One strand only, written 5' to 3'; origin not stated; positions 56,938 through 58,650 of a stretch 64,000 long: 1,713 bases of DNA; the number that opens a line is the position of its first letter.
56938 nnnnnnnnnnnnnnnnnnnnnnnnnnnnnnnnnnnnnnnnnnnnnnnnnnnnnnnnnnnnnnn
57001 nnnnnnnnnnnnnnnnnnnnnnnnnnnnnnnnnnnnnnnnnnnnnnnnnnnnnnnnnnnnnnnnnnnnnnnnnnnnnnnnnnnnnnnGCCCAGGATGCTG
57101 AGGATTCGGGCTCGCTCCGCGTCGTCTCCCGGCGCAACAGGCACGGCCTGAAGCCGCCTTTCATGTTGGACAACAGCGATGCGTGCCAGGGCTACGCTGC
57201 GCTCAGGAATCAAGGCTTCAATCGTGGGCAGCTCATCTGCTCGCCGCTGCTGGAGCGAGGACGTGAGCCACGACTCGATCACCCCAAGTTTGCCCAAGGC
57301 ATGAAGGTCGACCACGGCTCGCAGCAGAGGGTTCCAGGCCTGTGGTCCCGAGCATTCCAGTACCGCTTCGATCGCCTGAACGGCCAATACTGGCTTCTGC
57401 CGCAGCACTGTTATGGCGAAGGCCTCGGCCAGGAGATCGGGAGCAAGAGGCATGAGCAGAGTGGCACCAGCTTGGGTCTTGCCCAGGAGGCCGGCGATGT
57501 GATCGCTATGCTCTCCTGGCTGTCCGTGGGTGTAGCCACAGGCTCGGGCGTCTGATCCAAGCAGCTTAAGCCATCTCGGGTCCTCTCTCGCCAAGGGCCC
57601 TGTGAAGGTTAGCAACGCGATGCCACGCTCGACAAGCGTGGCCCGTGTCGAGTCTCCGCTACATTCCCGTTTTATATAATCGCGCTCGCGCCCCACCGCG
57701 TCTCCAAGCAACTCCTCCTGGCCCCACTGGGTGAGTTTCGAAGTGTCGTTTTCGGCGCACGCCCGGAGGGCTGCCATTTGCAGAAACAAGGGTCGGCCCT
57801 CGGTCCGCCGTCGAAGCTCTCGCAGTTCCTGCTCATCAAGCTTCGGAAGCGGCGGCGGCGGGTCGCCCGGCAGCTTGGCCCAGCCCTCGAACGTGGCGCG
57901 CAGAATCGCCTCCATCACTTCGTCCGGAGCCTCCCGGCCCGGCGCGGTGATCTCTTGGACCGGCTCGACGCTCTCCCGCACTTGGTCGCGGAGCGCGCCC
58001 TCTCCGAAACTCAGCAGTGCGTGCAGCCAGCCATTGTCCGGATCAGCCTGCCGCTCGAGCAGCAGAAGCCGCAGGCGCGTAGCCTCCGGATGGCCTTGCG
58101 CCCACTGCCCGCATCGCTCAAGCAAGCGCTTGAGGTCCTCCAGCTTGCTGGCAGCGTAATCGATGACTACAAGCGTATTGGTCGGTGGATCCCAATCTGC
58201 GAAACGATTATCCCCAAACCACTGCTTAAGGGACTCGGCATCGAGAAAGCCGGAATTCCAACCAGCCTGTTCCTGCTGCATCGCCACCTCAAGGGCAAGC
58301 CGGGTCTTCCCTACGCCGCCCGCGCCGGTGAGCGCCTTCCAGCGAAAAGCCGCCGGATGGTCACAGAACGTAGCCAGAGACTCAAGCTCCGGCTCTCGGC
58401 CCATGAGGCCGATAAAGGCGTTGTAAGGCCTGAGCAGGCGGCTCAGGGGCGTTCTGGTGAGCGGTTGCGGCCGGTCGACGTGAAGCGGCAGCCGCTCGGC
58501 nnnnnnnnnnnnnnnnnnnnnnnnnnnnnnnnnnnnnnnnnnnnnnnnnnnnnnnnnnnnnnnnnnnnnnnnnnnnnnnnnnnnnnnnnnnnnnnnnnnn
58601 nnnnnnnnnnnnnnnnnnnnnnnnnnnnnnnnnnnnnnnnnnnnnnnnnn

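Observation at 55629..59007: HNH - STAND NTPase - TPR (Avs-like) antiviral-type gene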

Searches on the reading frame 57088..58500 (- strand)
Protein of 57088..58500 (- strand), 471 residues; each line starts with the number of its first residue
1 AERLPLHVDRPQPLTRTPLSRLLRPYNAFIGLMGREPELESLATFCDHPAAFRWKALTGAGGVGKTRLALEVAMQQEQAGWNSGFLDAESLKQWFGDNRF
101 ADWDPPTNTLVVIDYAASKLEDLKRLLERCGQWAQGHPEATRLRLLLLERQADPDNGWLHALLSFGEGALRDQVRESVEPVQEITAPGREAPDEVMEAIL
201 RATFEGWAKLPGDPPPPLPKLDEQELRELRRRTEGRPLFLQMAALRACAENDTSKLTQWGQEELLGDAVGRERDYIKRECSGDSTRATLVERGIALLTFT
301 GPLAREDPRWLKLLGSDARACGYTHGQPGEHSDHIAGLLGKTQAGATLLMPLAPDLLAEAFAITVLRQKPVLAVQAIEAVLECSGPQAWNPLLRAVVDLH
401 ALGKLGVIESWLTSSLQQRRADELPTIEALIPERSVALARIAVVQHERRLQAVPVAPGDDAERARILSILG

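Call 30: search_solved_structures(query=A2, max_evalue=10, show_alignments=2)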
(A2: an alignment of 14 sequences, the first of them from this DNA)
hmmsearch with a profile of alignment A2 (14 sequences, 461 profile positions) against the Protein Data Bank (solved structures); distinct sequences matched with E-value up to 10: 18.
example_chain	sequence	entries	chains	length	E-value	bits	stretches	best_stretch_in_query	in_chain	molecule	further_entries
2chg_A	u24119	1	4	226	0.036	16.5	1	29-86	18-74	REPLICATION FACTOR C SMALL SUBUNIT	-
2chq_A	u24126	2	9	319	0.055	15.9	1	29-86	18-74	REPLICATION FACTOR C SMALL SUBUNIT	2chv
9g44_A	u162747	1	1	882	0.062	15.7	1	24-73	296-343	DEAD-like helicases-like protein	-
1iqp_A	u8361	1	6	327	0.065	15.7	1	30-85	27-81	RFCS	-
6lsy_A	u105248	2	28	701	0.33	13.3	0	29-64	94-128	ATP-dependent Clp protease, ATP-binding subunit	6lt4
3a8t_A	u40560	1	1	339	0.68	12.3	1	47-72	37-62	Adenylate isopentenyltransferase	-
3iqw_A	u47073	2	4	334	0.83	12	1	46-75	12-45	Tail-anchored protein targeting factor Get3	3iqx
8odu_A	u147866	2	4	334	0.85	12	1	46-75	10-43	ATPase GET3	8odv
5bq5_A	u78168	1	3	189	0.91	11.9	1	43-90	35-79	Insertion sequence IS5376 putative ATP-binding protein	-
8q4d_E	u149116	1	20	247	1.2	11.5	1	42-90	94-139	Insertion sequence IS5376 putative ATP-binding protein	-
1jb1_A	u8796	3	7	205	1.2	11.5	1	54-73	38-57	HPRK PROTEIN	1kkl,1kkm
2qmh_A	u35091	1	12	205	1.2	11.5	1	54-73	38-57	HPr kinase/phosphorylase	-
4fmc_F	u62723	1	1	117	1.5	11.1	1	54-73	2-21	Ras-related protein Rab-1A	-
3ibg_A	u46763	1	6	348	1.6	11.1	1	47-74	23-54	ATPase, subunit of the Get complex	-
2wwx_A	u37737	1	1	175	1.6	11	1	53-73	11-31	RAS-RELATED PROTEIN RAB-1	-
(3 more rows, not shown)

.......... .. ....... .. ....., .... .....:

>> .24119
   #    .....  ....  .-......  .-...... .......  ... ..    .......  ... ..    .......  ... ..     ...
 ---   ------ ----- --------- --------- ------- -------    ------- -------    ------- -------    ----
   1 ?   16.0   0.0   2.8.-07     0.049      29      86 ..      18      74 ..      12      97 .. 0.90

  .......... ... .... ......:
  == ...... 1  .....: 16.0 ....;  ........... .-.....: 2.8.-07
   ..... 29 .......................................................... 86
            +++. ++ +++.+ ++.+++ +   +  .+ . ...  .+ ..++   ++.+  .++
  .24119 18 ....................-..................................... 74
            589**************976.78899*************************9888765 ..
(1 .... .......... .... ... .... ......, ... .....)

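Call 37: search_protein_families(library=pfam, alignment_id=A2, max_evalue=0.01)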
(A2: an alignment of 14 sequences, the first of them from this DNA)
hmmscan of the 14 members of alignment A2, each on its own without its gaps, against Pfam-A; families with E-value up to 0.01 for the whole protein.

A. member 1, seq(454 aa): 2 families
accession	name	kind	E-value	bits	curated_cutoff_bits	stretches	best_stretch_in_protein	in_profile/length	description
PF13191.12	AAA_16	-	0.00057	20.9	32.6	1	30-79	2-55/167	AAA ATPase domain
PF25199.1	nSTAND_NTPase5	-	0.00076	19.8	34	1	44-131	35-122/145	Novel STAND NTPase 5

B. families by the number of members that match (of 14 scanned): 10 families
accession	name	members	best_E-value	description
PF13191.12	AAA_16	14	4.8e-10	AAA ATPase domain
PF25199.1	nSTAND_NTPase5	9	1.2e-06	Novel STAND NTPase 5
PF01637.24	ATPase_2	5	0.00024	ATPase domain predominantly from Archaea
PF13481.12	AAA_25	2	0.0072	AAA domain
PF00910.28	RNA_helicase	1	0.00061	RNA helicase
PF20720.3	nSTAND3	1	0.0024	Novel STAND NTPase 3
PF01695.23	IstB_IS21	1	0.0026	IstB-like ATP binding protein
PF19955.5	EAD1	1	0.0032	Effector-associated domain 1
PF00931.28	NB-ARC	1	0.0057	NB-ARC domain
PF01656.29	CbiA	1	0.0081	CobQ/CobB/MinD/ParA nucleotide binding domain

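Call 51: search_protein_representatives(protein=window:57088-58500:-)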
Query: 471 residues. Proteins with E-value up to 0.001 (for the whole library): 3821; up to 1e-10: 1023; up to 1e-30: 73. The best 150 are listed.
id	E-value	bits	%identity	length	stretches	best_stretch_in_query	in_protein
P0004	1.9e-205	699.8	69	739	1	4-471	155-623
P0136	9.9e-180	615.0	62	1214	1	5-468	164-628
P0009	1.4e-162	558.5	58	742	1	5-469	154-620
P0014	8.6e-139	480.1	51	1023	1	4-471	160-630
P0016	1.8e-137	475.7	52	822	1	6-471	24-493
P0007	2.2e-132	458.9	47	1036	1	6-469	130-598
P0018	9.0e-123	427.2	57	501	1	5-341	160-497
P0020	1.8e-107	376.8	67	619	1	201-471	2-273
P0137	1.7e-103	363.7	42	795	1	6-471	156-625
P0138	2.1e-103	363.3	43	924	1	5-466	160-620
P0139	1.4e-95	337.5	39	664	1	6-471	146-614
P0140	1.6e-89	317.6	39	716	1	4-451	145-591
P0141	1.4e-88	314.5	40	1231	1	3-471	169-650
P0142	2.2e-88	313.8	37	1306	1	11-471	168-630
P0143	3.4e-88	313.2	40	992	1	4-471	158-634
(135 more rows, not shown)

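Call 57: find_related_loci(query=A2, collection=genome_contigs, flank=10000)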
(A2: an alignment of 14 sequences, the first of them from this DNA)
Query A2 (454 aa) in genome_contigs; peptide patterns used: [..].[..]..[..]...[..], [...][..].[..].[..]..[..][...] (x = any residue, [..] = any of these).
599 stretches matched a pattern (row limit reached: there are more); 88 encode a relative of the query (tblastn E <= 1e-3); the best 80 are kept; 80 distinct loci.
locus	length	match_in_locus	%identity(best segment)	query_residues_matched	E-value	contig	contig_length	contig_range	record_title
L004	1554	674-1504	32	11-302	1e-26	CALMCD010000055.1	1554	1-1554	MAG TPA_asm: uncultured Rhodoferax sp. isolate SRR5676465_bin.34_CONCOCT_v1.1_MAG genome assembly, contig: ERZ724555.287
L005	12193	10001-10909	31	30-367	3e-17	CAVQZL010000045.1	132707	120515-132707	MAG: uncultured Alphaproteobacteria bacterium isolate MFD06714.bin.2.130 genome assembly, contig: contig_61850, whole ge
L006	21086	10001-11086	27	18-393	1e-15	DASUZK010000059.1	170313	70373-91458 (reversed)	MAG TPA_asm: Solirubrobacterales bacterium isolate SMAG_U1920 k141_483769, whole genome shotgun sequence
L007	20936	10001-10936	28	32-363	6e-11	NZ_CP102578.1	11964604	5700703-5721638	Archangium gephyra strain SDU49 chromosome, complete genome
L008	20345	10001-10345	36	29-151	1e-10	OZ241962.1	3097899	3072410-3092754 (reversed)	MAG: Dehalococcoidia bacterium isolate 3270897d-fe61-4464-a15a-05fd473d2b13 genome assembly, chromosome: 1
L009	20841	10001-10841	31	3-280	3e-14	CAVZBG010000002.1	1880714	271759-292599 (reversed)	MAG: uncultured Alphaproteobacteria bacterium isolate MFD02248.bin.2.128 genome assembly, contig: contig_13894, whole ge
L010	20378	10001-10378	35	20-150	1e-10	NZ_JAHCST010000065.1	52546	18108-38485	Acrocarpospora catenulata strain H8750 NODE_65, whole genome shotgun sequence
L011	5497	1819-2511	32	3-245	1e-10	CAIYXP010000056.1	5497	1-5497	MAG: uncultured Methylococcaceae bacterium isolate Loclat_bin-06492 genome assembly, contig: bin-06492:056/542, whole ge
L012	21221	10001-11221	27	28-436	5e-14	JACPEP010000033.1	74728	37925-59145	MAG: Chloroflexi bacterium isolate NC_groundwater_338_Ag_B-0.1um_58_18 GD18-4_B1_scaffold_1362153, whole genome shotgun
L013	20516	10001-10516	30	53-243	8e-9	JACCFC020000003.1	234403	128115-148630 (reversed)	Neisseriaceae bacterium TC5R-5 Scaffold3, whole genome shotgun sequence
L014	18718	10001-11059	29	18-387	9e-20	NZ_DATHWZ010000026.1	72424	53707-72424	MAG: Methylophilus sp. isolate SMAG_U16172 k141_159650, whole genome shotgun sequence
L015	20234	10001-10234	40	10-90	3e-7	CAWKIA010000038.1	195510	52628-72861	MAG: uncultured Chloroflexia bacterium isolate MFD02840.bin.1.249 genome assembly, contig: contig_79111, whole genome sh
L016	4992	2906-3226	39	15-126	3e-7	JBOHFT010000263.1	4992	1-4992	MAG: Pseudonocardiaceae bacterium isolate SE1489_maxbin2.bin.3 NODE_3742_length_4992_cov_1.555190, whole genome shotgun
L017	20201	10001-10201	41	9-76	5e-6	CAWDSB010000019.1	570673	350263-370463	MAG: uncultured Actinomycetota bacterium isolate MFD00392.bin.2.252 genome assembly, contig: contig_9912, whole genome s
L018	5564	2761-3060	53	27-73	7e-6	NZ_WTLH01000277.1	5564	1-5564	Streptomyces sp. YIM 98790 Scaffold277, whole genome shotgun sequence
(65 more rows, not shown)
